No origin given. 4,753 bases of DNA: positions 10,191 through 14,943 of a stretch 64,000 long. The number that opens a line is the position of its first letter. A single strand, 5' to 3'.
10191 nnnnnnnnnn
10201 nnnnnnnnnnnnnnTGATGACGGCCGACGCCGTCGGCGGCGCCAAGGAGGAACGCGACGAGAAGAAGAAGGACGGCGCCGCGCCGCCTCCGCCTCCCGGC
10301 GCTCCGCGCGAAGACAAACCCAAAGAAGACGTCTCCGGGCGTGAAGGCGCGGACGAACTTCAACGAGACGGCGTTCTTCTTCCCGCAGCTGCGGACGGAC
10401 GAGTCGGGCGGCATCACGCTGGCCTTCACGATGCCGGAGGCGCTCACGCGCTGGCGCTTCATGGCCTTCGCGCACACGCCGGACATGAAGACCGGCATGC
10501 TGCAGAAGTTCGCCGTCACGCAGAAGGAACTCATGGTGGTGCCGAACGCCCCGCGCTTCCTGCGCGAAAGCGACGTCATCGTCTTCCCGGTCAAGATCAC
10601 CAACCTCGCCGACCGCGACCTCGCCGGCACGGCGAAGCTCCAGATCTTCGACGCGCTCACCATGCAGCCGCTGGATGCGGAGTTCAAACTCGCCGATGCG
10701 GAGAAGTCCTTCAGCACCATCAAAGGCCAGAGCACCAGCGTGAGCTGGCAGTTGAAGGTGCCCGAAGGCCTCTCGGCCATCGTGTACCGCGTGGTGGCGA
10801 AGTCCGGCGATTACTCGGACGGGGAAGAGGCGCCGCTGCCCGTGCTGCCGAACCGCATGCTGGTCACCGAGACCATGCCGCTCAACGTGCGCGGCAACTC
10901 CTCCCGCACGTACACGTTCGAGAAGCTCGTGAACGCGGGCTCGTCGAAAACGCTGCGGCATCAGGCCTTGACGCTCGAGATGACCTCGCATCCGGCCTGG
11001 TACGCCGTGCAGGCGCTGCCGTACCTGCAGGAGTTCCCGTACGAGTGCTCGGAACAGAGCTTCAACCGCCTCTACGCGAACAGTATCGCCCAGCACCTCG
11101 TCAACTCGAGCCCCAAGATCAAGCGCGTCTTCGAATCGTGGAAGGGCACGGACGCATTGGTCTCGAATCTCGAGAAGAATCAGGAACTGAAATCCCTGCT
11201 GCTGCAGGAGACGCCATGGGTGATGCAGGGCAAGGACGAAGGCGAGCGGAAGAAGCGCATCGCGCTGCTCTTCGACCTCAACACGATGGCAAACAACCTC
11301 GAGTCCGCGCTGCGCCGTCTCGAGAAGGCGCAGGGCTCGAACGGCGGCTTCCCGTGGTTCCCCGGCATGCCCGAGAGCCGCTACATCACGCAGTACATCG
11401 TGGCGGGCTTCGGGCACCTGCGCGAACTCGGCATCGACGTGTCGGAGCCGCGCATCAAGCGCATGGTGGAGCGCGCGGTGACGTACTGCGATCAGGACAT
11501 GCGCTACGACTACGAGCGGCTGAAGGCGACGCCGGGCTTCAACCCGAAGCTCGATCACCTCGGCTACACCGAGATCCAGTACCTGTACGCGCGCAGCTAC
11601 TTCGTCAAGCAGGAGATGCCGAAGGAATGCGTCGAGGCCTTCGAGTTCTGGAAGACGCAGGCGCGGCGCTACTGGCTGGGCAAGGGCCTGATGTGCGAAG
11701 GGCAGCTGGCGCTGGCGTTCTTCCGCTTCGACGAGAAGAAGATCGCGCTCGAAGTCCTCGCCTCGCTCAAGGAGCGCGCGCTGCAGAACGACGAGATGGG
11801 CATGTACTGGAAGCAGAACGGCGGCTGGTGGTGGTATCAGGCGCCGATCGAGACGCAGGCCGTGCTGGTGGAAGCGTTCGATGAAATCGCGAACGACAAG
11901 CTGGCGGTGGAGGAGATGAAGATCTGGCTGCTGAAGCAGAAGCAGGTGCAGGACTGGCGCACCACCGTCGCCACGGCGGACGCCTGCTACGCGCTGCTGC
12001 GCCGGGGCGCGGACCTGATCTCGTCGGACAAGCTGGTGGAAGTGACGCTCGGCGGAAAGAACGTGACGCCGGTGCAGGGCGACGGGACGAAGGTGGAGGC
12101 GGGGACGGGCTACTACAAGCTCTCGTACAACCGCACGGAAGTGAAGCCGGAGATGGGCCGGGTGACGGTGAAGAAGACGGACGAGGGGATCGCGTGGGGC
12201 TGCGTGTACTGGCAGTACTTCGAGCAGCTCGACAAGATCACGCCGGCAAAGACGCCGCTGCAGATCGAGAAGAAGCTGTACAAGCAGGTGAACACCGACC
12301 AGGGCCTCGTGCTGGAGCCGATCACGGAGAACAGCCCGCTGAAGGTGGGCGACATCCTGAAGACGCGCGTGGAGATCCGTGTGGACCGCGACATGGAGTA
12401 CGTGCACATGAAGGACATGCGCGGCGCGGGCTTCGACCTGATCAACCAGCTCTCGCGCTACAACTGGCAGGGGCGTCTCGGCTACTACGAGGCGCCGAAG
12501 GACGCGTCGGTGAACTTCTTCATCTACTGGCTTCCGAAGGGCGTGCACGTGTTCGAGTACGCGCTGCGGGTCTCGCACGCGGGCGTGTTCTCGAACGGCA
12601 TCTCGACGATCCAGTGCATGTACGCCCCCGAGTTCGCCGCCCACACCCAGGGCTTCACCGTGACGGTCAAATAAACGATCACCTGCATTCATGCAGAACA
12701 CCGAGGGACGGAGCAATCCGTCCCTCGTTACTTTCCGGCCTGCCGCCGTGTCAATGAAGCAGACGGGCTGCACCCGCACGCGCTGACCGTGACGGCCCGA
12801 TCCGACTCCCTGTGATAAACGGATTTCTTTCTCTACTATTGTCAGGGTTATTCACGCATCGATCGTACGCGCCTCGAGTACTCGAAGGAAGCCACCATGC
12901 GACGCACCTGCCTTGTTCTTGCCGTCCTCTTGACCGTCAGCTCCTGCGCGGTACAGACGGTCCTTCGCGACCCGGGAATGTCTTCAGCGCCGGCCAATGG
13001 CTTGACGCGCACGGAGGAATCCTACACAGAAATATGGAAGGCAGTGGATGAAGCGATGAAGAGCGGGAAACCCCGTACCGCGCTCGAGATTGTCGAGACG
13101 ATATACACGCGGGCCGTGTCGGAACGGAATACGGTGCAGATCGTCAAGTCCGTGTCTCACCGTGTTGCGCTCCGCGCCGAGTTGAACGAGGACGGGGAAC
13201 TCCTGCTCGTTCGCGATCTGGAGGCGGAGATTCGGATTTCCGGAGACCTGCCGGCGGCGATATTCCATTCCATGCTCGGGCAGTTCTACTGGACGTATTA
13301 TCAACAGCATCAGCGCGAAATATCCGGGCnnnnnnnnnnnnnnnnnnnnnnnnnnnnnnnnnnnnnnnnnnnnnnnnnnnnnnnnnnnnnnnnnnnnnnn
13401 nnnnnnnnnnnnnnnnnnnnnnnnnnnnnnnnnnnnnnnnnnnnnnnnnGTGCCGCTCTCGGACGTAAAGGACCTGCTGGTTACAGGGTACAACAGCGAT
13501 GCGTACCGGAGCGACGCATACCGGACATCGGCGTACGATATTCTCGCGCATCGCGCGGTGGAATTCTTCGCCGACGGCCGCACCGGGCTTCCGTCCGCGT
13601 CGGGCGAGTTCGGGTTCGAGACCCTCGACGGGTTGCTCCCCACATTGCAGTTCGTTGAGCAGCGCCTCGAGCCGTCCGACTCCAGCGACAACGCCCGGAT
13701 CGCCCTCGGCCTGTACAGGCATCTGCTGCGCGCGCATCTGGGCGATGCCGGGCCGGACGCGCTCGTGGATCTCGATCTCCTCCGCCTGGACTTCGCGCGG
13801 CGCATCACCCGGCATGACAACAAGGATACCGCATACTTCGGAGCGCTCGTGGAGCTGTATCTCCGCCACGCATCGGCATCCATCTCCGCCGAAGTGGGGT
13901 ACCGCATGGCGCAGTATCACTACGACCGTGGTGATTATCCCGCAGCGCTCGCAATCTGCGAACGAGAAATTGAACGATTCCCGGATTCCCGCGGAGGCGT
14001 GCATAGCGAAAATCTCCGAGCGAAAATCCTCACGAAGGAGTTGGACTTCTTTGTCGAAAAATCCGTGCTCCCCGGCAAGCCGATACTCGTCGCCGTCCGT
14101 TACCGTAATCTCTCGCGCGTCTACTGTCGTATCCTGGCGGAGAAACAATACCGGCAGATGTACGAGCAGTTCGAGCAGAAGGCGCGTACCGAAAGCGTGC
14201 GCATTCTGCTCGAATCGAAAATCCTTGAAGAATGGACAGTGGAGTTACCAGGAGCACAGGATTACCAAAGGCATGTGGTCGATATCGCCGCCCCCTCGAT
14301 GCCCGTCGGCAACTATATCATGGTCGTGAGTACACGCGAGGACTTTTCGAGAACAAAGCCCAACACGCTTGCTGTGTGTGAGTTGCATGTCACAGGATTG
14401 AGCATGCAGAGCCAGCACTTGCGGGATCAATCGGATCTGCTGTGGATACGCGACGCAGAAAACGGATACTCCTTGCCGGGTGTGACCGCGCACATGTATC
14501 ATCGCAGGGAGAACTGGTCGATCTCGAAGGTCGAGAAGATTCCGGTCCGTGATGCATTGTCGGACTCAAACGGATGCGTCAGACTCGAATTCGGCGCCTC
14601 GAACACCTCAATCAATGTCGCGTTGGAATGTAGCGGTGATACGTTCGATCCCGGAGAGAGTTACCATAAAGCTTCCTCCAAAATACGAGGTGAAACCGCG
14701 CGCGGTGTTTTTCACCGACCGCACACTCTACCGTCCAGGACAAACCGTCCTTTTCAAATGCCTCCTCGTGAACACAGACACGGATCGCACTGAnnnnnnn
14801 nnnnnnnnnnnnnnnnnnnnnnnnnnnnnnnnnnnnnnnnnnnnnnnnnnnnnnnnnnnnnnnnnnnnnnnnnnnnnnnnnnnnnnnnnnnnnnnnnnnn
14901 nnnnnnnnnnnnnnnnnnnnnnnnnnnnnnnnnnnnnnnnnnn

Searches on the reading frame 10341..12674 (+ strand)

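Call 30: search_protein_families(library=pfam, proteins=[window:10341-12674:+], max_evalue=0.0001)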
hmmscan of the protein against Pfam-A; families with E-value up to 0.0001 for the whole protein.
window:10341-12674:+ (777 aa): 2 families
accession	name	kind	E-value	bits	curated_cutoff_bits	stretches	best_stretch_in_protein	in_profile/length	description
PF17973.7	bMG10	-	3.9e-29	101.9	26.2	1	640-764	2-131/131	Bacterial Alpha-2-macroglobulin MG10 domain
PF00207.28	A2M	-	5.2e-18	65.1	21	1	10-96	1-88/92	Alpha-2-macroglobulin family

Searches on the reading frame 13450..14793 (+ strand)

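Call 30: search_protein_families(library=pfam, proteins=[window:13450-14793:+], max_evalue=0.0001)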
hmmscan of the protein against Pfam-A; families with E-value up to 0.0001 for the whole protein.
window:13450-14793:+ (447 aa): 0 families

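Call 48: search_protein_families(library=pfam, proteins=[window:13450-14793:+], max_evalue=1)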
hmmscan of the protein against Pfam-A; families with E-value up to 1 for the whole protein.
window:13450-14793:+ (447 aa): 7 families
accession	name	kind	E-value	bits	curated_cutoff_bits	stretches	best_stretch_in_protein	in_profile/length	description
PF13428.12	TPR_14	-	0.02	16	23.5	1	151-181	5-35/44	Tetratricopeptide repeat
PF07721.20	TPR_4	-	0.082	14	27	1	151-172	5-26/26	Tetratricopeptide repeat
PF13374.12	TPR_10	-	0.094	13.2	27.5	0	153-172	8-27/42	Tetratricopeptide repeat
PF13174.12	TPR_6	-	0.15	13.2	26.3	1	149-180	2-33/33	Tetratricopeptide repeat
PF07719.23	TPR_2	-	0.15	12.7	27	1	151-179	5-33/34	Tetratricopeptide repeat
PF07285.16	DUF1444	-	0.22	11.5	23.8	1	25-50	218-243/264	Protein of unknown function (DUF1444)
PF13432.12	TPR_16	-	0.24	12.3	32.7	1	151-179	1-63/65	Tetratricopeptide repeat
